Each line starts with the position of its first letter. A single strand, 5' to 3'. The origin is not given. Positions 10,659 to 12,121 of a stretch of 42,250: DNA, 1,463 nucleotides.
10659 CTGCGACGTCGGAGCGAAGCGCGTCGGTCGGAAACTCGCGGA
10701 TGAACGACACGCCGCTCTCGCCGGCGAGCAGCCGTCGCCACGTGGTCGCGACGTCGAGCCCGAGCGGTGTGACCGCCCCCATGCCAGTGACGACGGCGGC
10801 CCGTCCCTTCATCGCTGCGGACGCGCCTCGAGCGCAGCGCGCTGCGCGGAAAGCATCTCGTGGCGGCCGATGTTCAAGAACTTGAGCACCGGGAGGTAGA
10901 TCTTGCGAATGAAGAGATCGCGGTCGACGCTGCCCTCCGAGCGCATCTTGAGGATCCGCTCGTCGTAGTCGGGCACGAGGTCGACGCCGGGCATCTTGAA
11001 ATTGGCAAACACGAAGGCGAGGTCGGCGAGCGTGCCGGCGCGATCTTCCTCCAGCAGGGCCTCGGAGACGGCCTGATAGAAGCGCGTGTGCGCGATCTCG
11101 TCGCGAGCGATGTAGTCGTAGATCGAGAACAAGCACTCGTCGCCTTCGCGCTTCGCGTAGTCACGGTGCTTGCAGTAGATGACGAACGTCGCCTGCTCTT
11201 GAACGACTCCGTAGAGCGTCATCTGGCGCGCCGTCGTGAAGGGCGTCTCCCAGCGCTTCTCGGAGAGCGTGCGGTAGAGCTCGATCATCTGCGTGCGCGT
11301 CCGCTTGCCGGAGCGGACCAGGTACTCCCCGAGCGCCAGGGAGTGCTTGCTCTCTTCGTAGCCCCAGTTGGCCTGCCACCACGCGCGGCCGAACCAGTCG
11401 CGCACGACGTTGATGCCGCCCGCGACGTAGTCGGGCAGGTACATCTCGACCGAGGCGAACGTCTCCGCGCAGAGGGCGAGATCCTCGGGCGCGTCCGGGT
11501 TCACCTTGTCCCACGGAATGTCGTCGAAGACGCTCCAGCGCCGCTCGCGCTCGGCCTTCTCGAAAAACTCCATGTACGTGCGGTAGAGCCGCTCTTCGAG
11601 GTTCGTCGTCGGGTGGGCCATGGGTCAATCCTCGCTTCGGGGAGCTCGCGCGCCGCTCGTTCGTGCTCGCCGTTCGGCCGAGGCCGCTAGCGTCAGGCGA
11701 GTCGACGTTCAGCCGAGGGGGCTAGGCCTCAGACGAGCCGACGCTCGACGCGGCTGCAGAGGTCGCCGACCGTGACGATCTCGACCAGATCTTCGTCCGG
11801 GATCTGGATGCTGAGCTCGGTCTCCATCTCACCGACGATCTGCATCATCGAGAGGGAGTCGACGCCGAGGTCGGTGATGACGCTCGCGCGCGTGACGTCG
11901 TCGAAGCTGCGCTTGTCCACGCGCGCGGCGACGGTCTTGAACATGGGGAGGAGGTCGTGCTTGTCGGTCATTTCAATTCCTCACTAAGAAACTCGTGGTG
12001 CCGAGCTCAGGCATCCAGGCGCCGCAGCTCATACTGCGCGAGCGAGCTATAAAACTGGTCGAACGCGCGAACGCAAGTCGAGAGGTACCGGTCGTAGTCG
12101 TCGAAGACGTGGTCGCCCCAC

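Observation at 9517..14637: FAAL / CMAS methyltransferase / ACP / soluble di-iron acyl-ACP desaturase / ketosynthase: a mycolate-tailoring-like enzyme set packed as one cassette in a myxobacterium-like genome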

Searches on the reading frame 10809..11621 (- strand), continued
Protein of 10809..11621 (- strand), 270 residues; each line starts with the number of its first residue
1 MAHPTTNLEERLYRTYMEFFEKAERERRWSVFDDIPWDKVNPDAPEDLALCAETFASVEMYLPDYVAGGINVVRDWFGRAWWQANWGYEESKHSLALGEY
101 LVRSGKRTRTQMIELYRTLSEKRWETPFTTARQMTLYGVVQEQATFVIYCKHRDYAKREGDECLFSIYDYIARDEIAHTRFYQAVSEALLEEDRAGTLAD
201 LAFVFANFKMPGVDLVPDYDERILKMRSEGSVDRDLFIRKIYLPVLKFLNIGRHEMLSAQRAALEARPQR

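Call 40: find_encoding_contigs(protein=P0232, flank=8000, max_places=1)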
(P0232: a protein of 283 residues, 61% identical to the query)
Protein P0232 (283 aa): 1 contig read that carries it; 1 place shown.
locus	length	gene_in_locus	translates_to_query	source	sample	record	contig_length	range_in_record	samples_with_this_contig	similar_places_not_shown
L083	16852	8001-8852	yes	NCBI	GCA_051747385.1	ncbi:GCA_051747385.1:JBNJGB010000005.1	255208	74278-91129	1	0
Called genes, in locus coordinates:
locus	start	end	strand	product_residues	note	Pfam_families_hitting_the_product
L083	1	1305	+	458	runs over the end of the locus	PF00675:Peptidase_M16, PF05193:Peptidase_M16_C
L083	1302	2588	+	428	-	PF00675:Peptidase_M16, PF05193:Peptidase_M16_C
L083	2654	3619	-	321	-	-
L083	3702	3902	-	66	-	-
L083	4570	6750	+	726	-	PF11617:Cu-binding_MopE (weak), PF00884:Sulfatase, PF01663:Phosphodiest (faint)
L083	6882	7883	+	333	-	PF00487:FA_desaturase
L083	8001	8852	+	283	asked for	PF02353:CMAS, PF13489:Methyltransf_23, PF07021:MetW (weak), PF13649:Methyltransf_25, PF08241:Methyltransf_11, PF08242:Methyltransf_12 (weak)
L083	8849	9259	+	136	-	PF02518:HATPase_c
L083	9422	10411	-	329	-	PF00670:AdoHcyase_NAD (faint), PF03446:NAD_binding_2 (weak), PF07991:KARI_N, PF01450:KARI_C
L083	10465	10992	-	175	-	PF01842:ACT, PF13291:ACT_4 (weak), PF22629:ACT_AHAS_ss, PF13710:ACT_5, PF10369:ALS_ss_C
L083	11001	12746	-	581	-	PF02776:TPP_enzyme_N, PF00205:TPP_enzyme_M, PF02775:TPP_enzyme_C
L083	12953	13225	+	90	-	-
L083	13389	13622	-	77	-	-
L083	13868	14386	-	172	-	PF05198:IF3_N, PF00707:IF3_C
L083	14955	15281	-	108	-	-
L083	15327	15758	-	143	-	PF00072:Response_reg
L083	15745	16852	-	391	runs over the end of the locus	PF00072:Response_reg, PF13487:HD_5, PF01966:HD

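Call 54: predict_structure(alignment_id=A1)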
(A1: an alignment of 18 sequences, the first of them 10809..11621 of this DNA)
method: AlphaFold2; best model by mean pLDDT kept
length: 270 residues; sequences in the alignment: 18
mean_pLDDT: 83.5   pTM: 0.84
mean pLDDT of the five models: 83.5, 82.2, 81.7, 79.1, 77.7
residues with pLDDT >= 90: 107; 70-90: 122; 50-70: 35; < 50: 6
segments of 3 or more residues with pLDDT < 50: 85-87
pLDDT, mean of each block of 10 residues (from residue 1): 69 79 72 90 93 89 67 61 52 90 97 88 79 86 92 95 96 90 89 91 89 81 77 86 94 90 69
secondary structure, 60 per line:
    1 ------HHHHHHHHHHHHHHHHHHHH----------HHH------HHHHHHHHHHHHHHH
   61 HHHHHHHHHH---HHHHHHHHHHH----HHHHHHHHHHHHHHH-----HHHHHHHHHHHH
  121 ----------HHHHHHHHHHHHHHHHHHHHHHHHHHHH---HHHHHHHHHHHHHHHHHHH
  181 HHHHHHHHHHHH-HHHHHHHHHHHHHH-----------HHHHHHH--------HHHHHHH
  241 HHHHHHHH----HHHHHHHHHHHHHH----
elements in order: H7-26 H46-70 H74-84 H89-103 H109-120 H131-158 H162-192 H194-207 H219-225 H234-248 H253-266

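Call 57: fold_search(model_id=the predicted structure, library=pdb)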
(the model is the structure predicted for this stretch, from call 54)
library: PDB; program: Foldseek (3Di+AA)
matches with E <= 10: 477; with E <= 0.001: 20
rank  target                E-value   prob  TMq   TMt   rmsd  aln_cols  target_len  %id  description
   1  2uw1_B                1.4e-05  1.00  0.69  0.56   6.5       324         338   17  Ivy Desaturase Structure (released 2007-05-08)
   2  1oq9                  1.7e-05  1.00  0.72  0.59   6.0       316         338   18  The Crystal Structure of the Complex between Stearoyl Acyl Carrier Protein Desaturase from Ricinus Communis (Castor Bean (released 2003-05-13)
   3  2uw1_A                2.1e-05  1.00  0.78  0.65   4.8       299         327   19  Ivy Desaturase Structure (released 2007-05-08)
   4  2j2f_B                2.3e-05  1.00  0.71  0.57   6.3       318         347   22  The T199D Mutant of Stearoyl Acyl Carrier Protein Desaturase from Ricinus Communis (Castor Bean) (released 2006-10-23)
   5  2j2f_A                2.4e-05  1.00  0.71  0.57   7.2       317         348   20  The T199D Mutant of Stearoyl Acyl Carrier Protein Desaturase from Ricinus Communis (Castor Bean) (released 2006-10-23)
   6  1afr_A                2.5e-05  1.00  0.72  0.58   5.8       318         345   18  STEAROYL-ACYL CARRIER PROTEIN DESATURASE FROM CASTOR SEEDS (released 1997-05-15)
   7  7t63_B                3.3e-05  1.00  0.74  0.61   5.9       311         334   18  Crystal structure of a delta 6 18:0-ACP desaturase from Thunbergia laurifolia (released 2022-07-13)
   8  1za0                  3.3e-05  1.00  0.69  0.76   4.1       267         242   19  X-ray structure of putative acyl-ACP desaturase DesA2 from Mycobacterium tuberculosis H37Rv (released 2005-06-07)
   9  4v0j_D                3.8e-05  1.00  0.71  0.61   5.6       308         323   19  The channel-block Ser202Glu, Thr104Lys double mutant of Stearoyl-ACP- Desaturase from Castor bean (Ricinus communis) (released 2015-08-26)
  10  1oq4_A                4.0e-05  1.00  0.70  0.56   7.1       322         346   18  The Crystal Structure of the Complex between Stearoyl Acyl Carrier Protein Desaturase from Ricinus Communis (Castor Be (released 2003-05-13)
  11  4v0j_C                4.3e-05  1.00  0.73  0.61   5.5       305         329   21  The channel-block Ser202Glu, Thr104Lys double mutant of Stearoyl-ACP- Desaturase from Castor bean (Ricinus communis) (released 2015-08-26)
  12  4v0j_F                4.3e-05  1.00  0.73  0.62   5.6       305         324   21  The channel-block Ser202Glu, Thr104Lys double mutant of Stearoyl-ACP- Desaturase from Castor bean (Ricinus communis) (released 2015-08-26)
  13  4v0j_A                4.7e-05  1.00  0.71  0.60   5.6       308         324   19  The channel-block Ser202Glu, Thr104Lys double mutant of Stearoyl-ACP- Desaturase from Castor bean (Ricinus communis) (released 2015-08-26)
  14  4v0j_E                4.9e-05  1.00  0.74  0.62   5.5       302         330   22  The channel-block Ser202Glu, Thr104Lys double mutant of Stearoyl-ACP- Desaturase from Castor bean (Ricinus communis) (released 2015-08-26)
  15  7t63_A                4.9e-05  1.00  0.68  0.58   7.0       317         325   17  Crystal structure of a delta 6 18:0-ACP desaturase from Thunbergia laurifolia (released 2022-07-13)
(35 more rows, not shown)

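Call 61: search_protein_families(library=ncbifam, proteins=[L082:10222-11094:+, L082:11177-13939:+], max_evalue=0.0001)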
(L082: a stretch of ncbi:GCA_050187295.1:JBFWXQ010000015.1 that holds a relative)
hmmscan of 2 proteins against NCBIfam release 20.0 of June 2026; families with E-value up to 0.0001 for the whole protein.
L082:10222-11094:+ (290 aa): 0 families

L082:11177-13939:+ (920 aa): 109 families (the best 25 are shown)
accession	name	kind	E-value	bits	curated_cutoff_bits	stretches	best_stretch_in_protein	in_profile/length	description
NF004837.0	PRK06187.1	subfamily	3.2e-88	296.3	476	2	4-272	9-277/531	long-chain-fatty-acid--CoA ligase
NF005801.1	PRK07656.1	equivalog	1.5e-72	244.8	657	2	8-269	6-267/500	FadD3 family acyl-CoA ligase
NF005702.0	PRK07514.1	subfamily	5.8e-61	206.4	558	2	3-274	3-264/506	malonyl-CoA synthase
NF004758.0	PRK06087.1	equivalog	6.1e-61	206.4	736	2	321-558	304-537/548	medium-chain fatty-acid--CoA ligase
NF052269.1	Staph_lig_FadD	equivalog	2.5e-60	204.2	650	2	28-275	23-260/499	long-chain-fatty-acid--CoA ligase FadD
NF006181.0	PRK08314.1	subfamily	6.5e-60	202.9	705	2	3-265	24-303/563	long-chain-fatty-acid--CoA ligase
NF009233.0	PRK12583.1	subfamily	2e-59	201.4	832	2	346-556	345-550/558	fatty acid CoA ligase family protein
NF005307.0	PRK06839.1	equivalog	2.8e-59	201.1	748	2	321-557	265-494/496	o-succinylbenzoate--CoA ligase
NF006182.0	PRK08316.1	subfamily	6.2e-59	199.8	663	2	9-278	17-284/523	fatty acyl-CoA synthetase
TIGR01923.1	menE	equivalog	1.1e-56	192.6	330.15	2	322-549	226-439/442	o-succinylbenzoate--CoA ligase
NF004511.1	PRK05852.1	equivalog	3.6e-56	190.8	650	2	9-277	5-268/505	FadD7 family fatty acid--CoA ligase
NF004114.0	PRK05605.1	equivalog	4.2e-56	190.5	766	3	348-557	367-570/575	long-chain-fatty-acid--CoA ligase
NF053567.1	HBDA_AROS1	equivalog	5e-56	190.2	1000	2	322-557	289-520/523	3-hydroxybenzoate--CoA ligase HbdA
NF006386.0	PRK08633.1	equivalog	2.9e-54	184.3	1221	3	697-880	406-592/1147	acyl-[ACP]--phospholipid O-acyltransferase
TIGR01733.1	AA-adenyl-dom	subfamily_domain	4.2e-54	183.9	317.4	2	35-273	2-230/409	amino acid adenylation domain-containing protein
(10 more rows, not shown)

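Call 64: search_protein_representatives(protein=window:10809-11621:-)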
Query: 270 residues. Proteins with E-value up to 0.001 (for the whole library): 606; up to 1e-10: 290; up to 1e-30: 68. The best 150 are listed.
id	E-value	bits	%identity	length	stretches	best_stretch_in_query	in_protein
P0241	4.1e-109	380.6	67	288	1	6-262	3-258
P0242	1.5e-70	254.2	49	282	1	8-258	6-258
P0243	1.6e-69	250.8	65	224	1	6-181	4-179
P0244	2.2e-64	234.0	44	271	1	9-264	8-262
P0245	1.7e-63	231.0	46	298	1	1-264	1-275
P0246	1.0e-62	228.5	45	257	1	7-263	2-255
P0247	2.4e-59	217.5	45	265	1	8-255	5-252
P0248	1.2e-58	215.1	45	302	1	11-267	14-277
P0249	6.6e-57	209.5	43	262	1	8-253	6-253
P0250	5.6e-56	206.4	40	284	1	7-261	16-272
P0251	7.9e-55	202.6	37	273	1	8-262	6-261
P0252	1.5e-54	201.7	40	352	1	7-259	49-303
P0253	4.7e-54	200.1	40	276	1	6-258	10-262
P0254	8.9e-54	199.2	41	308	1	8-264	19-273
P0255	6.2e-53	196.4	61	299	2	102-231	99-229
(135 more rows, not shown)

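Call 67: find_encoding_contigs(protein=window:10809-11621:-, flank=3000, max_places=3)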
Protein window:10809-11621:- (270 aa): 8 contigs read that carry it; 3 places shown.
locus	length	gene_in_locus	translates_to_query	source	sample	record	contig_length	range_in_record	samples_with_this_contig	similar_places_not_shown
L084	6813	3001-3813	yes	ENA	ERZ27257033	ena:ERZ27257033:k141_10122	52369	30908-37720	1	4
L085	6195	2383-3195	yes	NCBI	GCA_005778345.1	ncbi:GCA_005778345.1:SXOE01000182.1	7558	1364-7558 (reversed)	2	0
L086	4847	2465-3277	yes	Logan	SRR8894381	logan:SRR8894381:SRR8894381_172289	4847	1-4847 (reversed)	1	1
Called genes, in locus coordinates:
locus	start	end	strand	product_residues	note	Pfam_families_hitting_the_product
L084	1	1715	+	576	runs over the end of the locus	PF00501:AMP-binding, PF14535:AMP-binding_C_2 (weak), PF23024:AMP-dom_DIP2-like (weak)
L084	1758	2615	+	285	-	PF02353:CMAS, PF13489:Methyltransf_23, PF01728:FtsJ, PF13847:Methyltransf_31 (weak), PF08241:Methyltransf_11, PF08242:Methyltransf_12 (weak), PF13649:Methyltransf_25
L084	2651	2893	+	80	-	PF00550:PP-binding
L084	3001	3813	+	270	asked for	PF03405:FA_desaturase_2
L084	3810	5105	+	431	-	PF00109:ketoacyl-synt, PF02801:Ketoacyl-synt_C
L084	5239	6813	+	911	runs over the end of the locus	PF00535:Glycos_transf_2, PF10111:Glyco_tranf_2_2 (faint), PF13641:Glyco_tranf_2_3, PF13428:TPR_14 (faint), PF13432:TPR_16 (faint), PF00535:Glycos_transf_2, PF13641:Glyco_tranf_2_3, PF14559:TPR_19 (weak), +4 more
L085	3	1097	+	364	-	?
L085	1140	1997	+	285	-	PF02353:CMAS, PF13489:Methyltransf_23, PF01728:FtsJ, PF13847:Methyltransf_31 (weak), PF08241:Methyltransf_11, PF08242:Methyltransf_12 (weak), PF13649:Methyltransf_25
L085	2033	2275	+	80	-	PF00550:PP-binding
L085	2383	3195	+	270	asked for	PF03405:FA_desaturase_2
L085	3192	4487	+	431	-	PF00109:ketoacyl-synt, PF02801:Ketoacyl-synt_C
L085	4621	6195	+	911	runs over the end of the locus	PF00535:Glycos_transf_2, PF10111:Glyco_tranf_2_2 (faint), PF13641:Glyco_tranf_2_3, PF13428:TPR_14 (faint), PF13432:TPR_16 (faint), PF00535:Glycos_transf_2, PF13641:Glyco_tranf_2_3, PF14559:TPR_19 (weak), +4 more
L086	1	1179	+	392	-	?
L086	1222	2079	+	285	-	PF02353:CMAS, PF13489:Methyltransf_23, PF01728:FtsJ, PF13847:Methyltransf_31 (weak), PF08241:Methyltransf_11, PF08242:Methyltransf_12 (weak), PF13649:Methyltransf_25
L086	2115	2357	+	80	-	PF00550:PP-binding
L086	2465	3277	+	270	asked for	PF03405:FA_desaturase_2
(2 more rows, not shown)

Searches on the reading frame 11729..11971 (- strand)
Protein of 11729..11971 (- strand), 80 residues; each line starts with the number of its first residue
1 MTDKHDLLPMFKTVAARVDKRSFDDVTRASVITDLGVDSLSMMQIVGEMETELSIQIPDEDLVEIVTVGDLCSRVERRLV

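Call 5: search_protein_families(library=pfam, proteins=[window:11729-11971:-], max_evalue=0.01)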
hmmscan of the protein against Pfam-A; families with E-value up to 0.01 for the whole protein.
window:11729-11971:- (80 aa): 1 family
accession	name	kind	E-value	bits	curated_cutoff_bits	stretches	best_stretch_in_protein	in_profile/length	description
PF00550.31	PP-binding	-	1.3e-11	45.1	20.8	1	13-74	5-66/67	Phosphopantetheine attachment site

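Call 6: search_protein_families(library=ncbifam, proteins=[window:11729-11971:-], max_evalue=0.01)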
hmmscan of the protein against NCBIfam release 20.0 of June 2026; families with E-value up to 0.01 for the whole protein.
window:11729-11971:- (80 aa): 14 families
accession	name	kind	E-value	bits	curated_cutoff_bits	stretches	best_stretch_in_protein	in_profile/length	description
NF002148.0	PRK00982.1-2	subfamily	2e-12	46.7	71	1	26-77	24-76/79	acyl carrier protein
NF002147.0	PRK00982.1-1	equivalog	4.2e-12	45.7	84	1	29-76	31-78/83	acyl carrier protein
NF040636.1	AcpM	exception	3.5e-11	43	146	1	28-77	28-77/93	meromycolate extension acyl carrier protein AcpM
NF002151.0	PRK00982.1-5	equivalog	1.5e-10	41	92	1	26-76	24-74/78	acyl carrier protein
NF002150.0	PRK00982.1-4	subfamily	2e-10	40.7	66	1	14-77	14-77/80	acyl carrier protein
NF009104.0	PRK12449.1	equivalog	2.1e-10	40.4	70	1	13-79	13-79/80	acyl carrier protein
TIGR00517.1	acyl_carrier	equivalog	7.5e-10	38.6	70.45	1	14-75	12-73/77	acyl carrier protein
NF006031.0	PRK08172.1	equivalog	2.6e-08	34.4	76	1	27-79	26-78/82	acyl carrier protein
NF002149.0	PRK00982.1-3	equivalog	4.1e-08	33.1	106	1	25-69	23-67/78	acyl carrier protein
NF005079.0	PRK06508.1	equivalog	1.6e-05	25.2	83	1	24-70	21-68/93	acyl carrier protein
NF005798.0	PRK07639.1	equivalog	1.6e-05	25.2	100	1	31-76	32-79/91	petrobactin biosynthesis protein AsbD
NF004533.0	PRK05883.1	equivalog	0.00015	21.5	72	1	25-75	42-93/100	acyl carrier protein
NF005502.0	PRK07117.1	equivalog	0.00024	21.3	79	1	28-79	28-79/82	acyl carrier protein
NF058660.1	cispen_ACP_AmcB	equivalog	0.00055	20.1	80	1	31-77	29-77/80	cispentacin biosynthesis acyl carrier protein AmcB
